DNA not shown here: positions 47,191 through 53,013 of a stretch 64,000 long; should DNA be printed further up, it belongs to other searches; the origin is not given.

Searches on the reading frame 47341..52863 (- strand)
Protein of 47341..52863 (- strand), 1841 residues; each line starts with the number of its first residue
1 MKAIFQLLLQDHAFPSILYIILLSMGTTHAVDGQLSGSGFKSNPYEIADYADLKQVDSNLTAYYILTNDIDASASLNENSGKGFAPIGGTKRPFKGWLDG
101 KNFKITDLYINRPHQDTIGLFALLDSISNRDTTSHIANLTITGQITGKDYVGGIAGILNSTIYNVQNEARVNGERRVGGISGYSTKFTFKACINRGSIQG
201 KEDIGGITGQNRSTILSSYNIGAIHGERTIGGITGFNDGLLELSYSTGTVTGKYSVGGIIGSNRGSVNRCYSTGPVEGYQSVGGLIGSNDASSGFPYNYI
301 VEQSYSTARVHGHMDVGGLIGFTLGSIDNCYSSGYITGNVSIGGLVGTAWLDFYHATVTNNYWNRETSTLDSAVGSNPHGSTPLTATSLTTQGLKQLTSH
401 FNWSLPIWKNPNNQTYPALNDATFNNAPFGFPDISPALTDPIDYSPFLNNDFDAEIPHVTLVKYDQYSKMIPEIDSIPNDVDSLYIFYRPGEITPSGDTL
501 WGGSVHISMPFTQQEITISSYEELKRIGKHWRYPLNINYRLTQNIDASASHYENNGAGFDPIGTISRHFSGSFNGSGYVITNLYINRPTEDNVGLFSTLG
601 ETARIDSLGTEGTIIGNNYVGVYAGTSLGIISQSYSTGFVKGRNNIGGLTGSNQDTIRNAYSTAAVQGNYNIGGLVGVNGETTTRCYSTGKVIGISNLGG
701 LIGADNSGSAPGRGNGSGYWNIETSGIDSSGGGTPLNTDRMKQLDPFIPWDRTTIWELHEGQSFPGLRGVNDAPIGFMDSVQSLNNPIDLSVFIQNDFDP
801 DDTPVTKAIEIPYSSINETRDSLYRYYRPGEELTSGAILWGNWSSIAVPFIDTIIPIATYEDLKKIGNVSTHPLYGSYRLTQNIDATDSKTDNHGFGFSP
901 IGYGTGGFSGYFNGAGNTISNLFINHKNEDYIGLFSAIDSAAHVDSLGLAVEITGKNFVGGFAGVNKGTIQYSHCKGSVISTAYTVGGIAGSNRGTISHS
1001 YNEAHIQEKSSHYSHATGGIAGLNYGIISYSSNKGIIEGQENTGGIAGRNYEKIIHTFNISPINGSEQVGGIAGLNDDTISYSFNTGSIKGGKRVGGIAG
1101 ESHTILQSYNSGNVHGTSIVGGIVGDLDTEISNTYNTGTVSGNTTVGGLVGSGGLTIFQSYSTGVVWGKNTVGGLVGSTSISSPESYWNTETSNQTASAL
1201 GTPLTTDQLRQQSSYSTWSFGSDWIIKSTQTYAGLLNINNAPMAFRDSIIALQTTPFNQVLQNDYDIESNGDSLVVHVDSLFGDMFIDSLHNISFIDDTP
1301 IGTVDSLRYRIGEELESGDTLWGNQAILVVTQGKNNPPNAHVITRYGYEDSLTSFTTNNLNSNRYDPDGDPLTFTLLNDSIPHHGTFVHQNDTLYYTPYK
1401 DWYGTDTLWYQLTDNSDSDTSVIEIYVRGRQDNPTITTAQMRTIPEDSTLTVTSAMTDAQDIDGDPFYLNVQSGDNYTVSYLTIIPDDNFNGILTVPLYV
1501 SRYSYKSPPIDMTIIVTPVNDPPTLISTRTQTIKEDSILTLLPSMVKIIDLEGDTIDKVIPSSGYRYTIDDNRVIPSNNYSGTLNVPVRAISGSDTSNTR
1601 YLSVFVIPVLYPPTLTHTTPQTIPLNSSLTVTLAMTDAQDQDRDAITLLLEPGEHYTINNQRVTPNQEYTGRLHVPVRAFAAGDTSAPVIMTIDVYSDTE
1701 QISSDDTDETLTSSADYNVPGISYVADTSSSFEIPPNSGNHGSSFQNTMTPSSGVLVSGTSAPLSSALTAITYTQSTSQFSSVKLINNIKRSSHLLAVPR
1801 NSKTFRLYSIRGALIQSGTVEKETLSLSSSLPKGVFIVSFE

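Call 9: search_protein_families(library=ncbifam, proteins=[window:47341-52863:-], max_evalue=1)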
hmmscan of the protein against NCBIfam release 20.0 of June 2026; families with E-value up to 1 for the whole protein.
window:47341-52863:- (1841 aa): 2 families
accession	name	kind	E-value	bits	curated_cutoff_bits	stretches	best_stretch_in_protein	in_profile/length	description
NF012211.1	tand_rpt_95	domain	4.8e-18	64.9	90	2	1349-1439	4-96/98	tandem-95 repeat protein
NF038112.1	myxo_dep_M36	subfamily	9.7e-07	26.3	1500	1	1348-1648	1200-1508/1604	myxosortase-dependent M36 family metallopeptidase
